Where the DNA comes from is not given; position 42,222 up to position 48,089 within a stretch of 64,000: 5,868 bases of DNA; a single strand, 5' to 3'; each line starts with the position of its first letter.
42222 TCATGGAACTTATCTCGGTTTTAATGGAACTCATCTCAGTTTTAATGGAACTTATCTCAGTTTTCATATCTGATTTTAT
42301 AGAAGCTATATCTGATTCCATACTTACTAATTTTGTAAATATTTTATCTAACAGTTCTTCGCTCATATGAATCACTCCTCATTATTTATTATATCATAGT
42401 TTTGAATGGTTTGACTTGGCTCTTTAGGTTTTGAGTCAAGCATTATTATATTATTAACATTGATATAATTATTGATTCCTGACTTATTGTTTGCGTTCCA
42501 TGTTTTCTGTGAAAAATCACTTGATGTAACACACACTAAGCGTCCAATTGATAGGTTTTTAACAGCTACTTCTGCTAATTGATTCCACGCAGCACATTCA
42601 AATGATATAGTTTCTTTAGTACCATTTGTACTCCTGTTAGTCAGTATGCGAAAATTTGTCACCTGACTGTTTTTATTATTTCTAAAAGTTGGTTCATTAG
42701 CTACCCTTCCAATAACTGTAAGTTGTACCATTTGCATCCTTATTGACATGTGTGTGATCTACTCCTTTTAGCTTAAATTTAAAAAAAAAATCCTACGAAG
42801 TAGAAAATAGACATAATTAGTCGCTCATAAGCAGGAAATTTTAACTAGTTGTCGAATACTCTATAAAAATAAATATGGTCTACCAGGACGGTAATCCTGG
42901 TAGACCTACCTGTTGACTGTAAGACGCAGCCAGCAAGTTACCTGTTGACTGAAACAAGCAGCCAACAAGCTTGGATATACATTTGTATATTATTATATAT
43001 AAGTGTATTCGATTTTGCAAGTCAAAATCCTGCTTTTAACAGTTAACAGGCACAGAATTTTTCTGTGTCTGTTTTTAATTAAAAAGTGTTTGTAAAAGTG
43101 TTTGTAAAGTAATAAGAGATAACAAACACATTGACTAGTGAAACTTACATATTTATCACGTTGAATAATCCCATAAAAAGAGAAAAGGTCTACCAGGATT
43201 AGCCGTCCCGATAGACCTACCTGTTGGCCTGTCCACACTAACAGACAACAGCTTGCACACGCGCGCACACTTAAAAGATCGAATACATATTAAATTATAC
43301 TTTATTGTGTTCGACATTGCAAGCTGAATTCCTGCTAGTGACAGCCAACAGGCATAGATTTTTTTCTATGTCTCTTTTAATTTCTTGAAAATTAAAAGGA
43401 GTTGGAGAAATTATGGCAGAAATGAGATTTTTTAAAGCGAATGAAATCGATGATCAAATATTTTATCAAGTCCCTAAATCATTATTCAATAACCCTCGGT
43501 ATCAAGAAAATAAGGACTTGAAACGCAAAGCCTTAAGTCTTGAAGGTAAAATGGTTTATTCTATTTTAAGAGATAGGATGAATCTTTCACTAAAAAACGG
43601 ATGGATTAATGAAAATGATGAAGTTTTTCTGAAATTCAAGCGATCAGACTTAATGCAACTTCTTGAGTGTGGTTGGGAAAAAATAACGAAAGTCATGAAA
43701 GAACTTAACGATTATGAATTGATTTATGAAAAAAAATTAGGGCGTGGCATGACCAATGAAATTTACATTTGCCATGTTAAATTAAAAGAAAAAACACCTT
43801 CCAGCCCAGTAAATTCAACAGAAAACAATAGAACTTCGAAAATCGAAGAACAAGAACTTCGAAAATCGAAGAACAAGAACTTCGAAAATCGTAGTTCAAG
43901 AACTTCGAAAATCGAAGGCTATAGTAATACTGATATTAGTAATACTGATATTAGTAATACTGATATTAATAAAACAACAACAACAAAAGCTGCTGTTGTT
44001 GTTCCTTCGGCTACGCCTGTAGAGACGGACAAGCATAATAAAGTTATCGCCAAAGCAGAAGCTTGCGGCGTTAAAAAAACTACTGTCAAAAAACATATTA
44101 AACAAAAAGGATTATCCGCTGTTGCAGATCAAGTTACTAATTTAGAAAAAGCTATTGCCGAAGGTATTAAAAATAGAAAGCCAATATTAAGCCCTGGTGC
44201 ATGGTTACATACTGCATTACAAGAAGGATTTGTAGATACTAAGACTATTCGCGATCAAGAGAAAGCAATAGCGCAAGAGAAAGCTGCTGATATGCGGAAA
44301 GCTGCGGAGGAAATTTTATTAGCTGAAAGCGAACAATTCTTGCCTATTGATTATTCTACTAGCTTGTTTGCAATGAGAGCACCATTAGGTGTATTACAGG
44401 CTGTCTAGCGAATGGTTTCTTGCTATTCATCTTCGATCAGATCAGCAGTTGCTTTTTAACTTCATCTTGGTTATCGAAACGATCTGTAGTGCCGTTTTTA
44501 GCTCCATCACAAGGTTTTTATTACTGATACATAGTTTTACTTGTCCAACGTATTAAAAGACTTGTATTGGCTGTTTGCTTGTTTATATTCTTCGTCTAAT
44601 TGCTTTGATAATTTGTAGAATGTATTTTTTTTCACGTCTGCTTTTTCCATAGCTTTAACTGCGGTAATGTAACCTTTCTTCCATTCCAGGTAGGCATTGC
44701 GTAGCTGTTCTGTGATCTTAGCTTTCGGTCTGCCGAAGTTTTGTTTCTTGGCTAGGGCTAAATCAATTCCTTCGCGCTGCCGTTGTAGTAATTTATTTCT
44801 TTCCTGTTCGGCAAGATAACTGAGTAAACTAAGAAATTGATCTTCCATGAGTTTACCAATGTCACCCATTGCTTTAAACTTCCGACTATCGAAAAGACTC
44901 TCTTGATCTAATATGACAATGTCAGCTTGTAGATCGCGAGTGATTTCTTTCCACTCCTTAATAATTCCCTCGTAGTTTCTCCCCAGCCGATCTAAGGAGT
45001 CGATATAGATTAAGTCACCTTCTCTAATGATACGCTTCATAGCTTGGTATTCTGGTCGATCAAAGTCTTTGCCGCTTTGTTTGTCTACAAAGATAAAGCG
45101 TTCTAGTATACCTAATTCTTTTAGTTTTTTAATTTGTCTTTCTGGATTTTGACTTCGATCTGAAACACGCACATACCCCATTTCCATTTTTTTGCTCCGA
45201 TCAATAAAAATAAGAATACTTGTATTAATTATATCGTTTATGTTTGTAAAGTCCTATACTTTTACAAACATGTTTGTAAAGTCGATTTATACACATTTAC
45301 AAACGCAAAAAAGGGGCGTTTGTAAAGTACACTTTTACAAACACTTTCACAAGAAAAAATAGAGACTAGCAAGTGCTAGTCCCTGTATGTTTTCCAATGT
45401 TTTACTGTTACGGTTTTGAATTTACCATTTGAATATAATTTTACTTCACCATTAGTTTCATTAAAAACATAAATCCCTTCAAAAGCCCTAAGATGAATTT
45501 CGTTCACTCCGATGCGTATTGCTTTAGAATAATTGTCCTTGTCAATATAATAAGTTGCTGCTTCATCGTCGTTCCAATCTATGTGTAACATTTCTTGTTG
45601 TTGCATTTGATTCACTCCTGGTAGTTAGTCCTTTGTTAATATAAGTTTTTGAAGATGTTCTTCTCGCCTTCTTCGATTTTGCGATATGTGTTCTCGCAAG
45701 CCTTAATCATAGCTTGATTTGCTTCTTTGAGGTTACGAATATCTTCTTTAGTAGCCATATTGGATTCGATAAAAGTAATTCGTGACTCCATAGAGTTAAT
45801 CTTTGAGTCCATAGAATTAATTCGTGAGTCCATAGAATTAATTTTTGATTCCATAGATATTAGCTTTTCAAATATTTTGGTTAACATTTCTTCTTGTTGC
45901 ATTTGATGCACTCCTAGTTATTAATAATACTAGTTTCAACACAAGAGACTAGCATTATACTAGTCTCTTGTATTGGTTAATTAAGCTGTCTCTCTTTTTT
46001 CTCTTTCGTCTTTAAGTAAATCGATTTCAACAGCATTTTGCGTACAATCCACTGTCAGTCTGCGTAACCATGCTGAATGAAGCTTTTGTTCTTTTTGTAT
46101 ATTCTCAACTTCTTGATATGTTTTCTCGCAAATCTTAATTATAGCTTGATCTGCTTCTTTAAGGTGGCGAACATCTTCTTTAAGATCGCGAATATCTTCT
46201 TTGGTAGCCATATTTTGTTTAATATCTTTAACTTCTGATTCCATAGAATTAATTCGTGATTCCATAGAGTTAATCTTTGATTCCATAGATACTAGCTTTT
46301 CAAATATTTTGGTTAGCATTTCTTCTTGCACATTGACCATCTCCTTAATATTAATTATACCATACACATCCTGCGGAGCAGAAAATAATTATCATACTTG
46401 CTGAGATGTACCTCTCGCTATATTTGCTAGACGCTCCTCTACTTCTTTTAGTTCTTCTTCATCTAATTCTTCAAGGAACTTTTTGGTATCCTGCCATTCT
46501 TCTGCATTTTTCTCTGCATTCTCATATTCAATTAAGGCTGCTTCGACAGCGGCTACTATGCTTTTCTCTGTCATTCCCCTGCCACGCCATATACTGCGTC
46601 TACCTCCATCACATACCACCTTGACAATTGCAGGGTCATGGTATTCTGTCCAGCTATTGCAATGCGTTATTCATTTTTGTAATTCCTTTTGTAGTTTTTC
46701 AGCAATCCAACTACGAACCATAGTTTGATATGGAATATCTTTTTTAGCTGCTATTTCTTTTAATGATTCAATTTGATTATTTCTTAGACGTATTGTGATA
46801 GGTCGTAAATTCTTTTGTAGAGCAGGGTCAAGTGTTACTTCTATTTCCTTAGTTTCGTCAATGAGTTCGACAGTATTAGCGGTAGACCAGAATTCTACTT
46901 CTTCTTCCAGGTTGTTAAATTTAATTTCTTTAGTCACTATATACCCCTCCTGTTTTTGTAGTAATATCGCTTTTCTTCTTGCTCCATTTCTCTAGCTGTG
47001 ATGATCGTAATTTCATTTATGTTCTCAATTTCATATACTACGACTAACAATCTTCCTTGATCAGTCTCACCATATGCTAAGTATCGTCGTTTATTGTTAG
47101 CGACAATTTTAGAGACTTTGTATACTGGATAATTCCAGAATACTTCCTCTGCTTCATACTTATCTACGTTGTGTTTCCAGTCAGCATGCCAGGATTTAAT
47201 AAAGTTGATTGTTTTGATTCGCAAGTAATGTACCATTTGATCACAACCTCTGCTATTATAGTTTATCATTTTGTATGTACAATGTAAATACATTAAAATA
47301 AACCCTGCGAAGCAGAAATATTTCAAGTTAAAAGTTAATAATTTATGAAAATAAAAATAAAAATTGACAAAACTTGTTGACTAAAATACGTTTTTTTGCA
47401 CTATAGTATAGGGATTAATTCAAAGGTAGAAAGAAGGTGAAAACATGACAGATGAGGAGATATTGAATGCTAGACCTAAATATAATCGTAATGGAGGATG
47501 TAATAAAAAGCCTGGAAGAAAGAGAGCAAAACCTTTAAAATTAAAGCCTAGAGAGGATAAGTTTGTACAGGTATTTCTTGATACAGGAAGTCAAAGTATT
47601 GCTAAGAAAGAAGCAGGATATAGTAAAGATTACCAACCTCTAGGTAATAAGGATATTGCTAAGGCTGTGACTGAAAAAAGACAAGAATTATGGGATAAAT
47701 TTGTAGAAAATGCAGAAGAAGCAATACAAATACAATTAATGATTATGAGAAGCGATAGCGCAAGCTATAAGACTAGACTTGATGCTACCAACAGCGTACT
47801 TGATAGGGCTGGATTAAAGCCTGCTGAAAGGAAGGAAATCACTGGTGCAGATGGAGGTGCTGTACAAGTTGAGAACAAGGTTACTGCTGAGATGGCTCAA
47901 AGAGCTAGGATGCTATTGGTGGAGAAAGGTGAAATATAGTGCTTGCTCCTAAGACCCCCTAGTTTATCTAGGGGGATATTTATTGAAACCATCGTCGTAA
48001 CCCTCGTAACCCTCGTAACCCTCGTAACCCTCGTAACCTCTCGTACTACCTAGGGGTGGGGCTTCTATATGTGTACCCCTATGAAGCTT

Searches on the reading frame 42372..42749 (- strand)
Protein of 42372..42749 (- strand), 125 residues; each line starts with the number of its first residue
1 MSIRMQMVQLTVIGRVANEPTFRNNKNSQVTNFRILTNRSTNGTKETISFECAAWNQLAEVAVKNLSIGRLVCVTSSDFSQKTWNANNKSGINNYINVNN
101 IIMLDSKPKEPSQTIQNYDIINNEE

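Call 29: search_protein_families(library=pfam, proteins=[window:42372-42749:-], max_evalue=0.01)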
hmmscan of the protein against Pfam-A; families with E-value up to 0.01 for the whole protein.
window:42372-42749:- (125 aa): 1 family
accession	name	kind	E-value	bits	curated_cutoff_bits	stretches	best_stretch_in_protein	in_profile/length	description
PF00436.31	SSB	-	5.6e-13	49.3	26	1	8-103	2-103/104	Single-strand binding protein family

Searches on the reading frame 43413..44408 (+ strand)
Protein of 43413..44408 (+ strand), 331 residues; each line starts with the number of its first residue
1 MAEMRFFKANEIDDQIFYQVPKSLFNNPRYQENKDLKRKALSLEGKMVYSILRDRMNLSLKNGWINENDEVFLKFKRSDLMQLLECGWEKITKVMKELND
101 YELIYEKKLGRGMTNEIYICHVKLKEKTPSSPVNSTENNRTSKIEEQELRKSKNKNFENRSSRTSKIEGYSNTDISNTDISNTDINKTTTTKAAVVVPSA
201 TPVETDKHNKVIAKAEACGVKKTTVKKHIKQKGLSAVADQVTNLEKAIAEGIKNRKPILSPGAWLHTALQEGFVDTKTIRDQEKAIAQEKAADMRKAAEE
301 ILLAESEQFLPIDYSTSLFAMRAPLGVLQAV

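Call 28: search_protein_families(library=phrogs, proteins=[window:43413-44408:+], max_evalue=0.00001)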
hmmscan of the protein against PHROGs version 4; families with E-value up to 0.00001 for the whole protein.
window:43413-44408:+ (331 aa): 2 families
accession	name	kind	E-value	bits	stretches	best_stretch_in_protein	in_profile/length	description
phrog_7882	-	DNA, RNA and nucleotide metabolism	4.5e-30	106.2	1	1-271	1-277/314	DnaD-like helicase loader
phrog_32943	-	unknown function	9.4e-11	42.4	1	5-167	3-156/287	-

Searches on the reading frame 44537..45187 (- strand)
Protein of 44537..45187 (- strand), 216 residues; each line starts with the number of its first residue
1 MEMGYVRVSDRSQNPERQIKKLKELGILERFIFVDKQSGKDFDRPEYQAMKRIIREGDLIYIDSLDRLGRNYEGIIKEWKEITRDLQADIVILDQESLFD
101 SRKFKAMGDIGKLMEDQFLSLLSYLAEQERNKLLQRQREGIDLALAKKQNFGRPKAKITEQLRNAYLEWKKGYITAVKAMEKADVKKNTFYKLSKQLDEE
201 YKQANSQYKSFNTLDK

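Call 29: search_protein_families(library=pfam, proteins=[window:44537-45187:-], max_evalue=0.01)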
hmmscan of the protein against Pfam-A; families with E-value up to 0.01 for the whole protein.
window:44537-45187:- (216 aa): 1 family
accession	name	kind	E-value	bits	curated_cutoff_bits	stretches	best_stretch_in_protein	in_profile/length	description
PF00239.26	Resolvase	-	6.4e-23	81.9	23.3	1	4-147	3-142/145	Resolvase, N terminal domain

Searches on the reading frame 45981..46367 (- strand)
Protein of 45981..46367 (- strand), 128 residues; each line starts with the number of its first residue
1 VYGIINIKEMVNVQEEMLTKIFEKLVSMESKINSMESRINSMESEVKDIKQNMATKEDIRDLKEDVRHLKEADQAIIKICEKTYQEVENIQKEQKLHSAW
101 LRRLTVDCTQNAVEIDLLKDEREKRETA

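Call 29: search_protein_families(library=pfam, proteins=[window:45981-46367:-], max_evalue=0.01)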
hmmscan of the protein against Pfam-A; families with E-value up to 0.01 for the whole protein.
window:45981-46367:- (128 aa): 3 families
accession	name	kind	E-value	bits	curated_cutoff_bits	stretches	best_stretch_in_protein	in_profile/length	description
PF10779.14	XhlA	-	0.00028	21.4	34.7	1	28-74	2-49/67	Haemolysin XhlA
PF16888.10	YwqH-like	-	0.0046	17.7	33.7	0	55-103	15-63/123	YwqH-like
PF20492.3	ERM_helical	-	0.0068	16.9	40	1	28-127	4-104/120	Ezrin/radixin/moesin, alpha-helical domain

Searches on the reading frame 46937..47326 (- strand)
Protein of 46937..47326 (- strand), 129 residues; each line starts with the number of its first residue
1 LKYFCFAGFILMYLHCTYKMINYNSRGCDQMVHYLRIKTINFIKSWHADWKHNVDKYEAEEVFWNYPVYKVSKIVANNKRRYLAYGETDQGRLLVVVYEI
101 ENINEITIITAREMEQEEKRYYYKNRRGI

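Call 29: search_protein_families(library=pfam, proteins=[window:46937-47326:-], max_evalue=0.01)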
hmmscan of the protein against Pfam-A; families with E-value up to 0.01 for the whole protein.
window:46937-47326:- (129 aa): 1 family
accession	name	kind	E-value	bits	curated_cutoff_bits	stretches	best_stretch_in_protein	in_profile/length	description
PF04365.19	BrnT_toxin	-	6.5e-11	42.8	34.5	1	51-118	12-77/77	Ribonuclease toxin, BrnT, of type II toxin-antitoxin system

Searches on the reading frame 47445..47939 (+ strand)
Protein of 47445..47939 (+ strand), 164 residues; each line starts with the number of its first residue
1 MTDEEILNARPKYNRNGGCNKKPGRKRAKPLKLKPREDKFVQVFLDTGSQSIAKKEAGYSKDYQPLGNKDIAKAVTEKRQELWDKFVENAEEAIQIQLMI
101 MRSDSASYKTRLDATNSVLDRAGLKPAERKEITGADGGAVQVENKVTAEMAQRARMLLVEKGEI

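Call 29: search_protein_families(library=pfam, proteins=[window:47445-47939:+], max_evalue=0.01)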
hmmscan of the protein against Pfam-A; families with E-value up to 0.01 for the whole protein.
window:47445-47939:+ (164 aa): 2 families
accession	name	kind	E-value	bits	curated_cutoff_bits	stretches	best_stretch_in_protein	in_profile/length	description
PF03592.21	Terminase_2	-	1e-05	26.6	26.1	1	34-125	2-85/141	Terminase small subunit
PF13902.11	R3H-assoc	-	0.0064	17.3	25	1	17-111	14-99/127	R3H-associated N-terminal domain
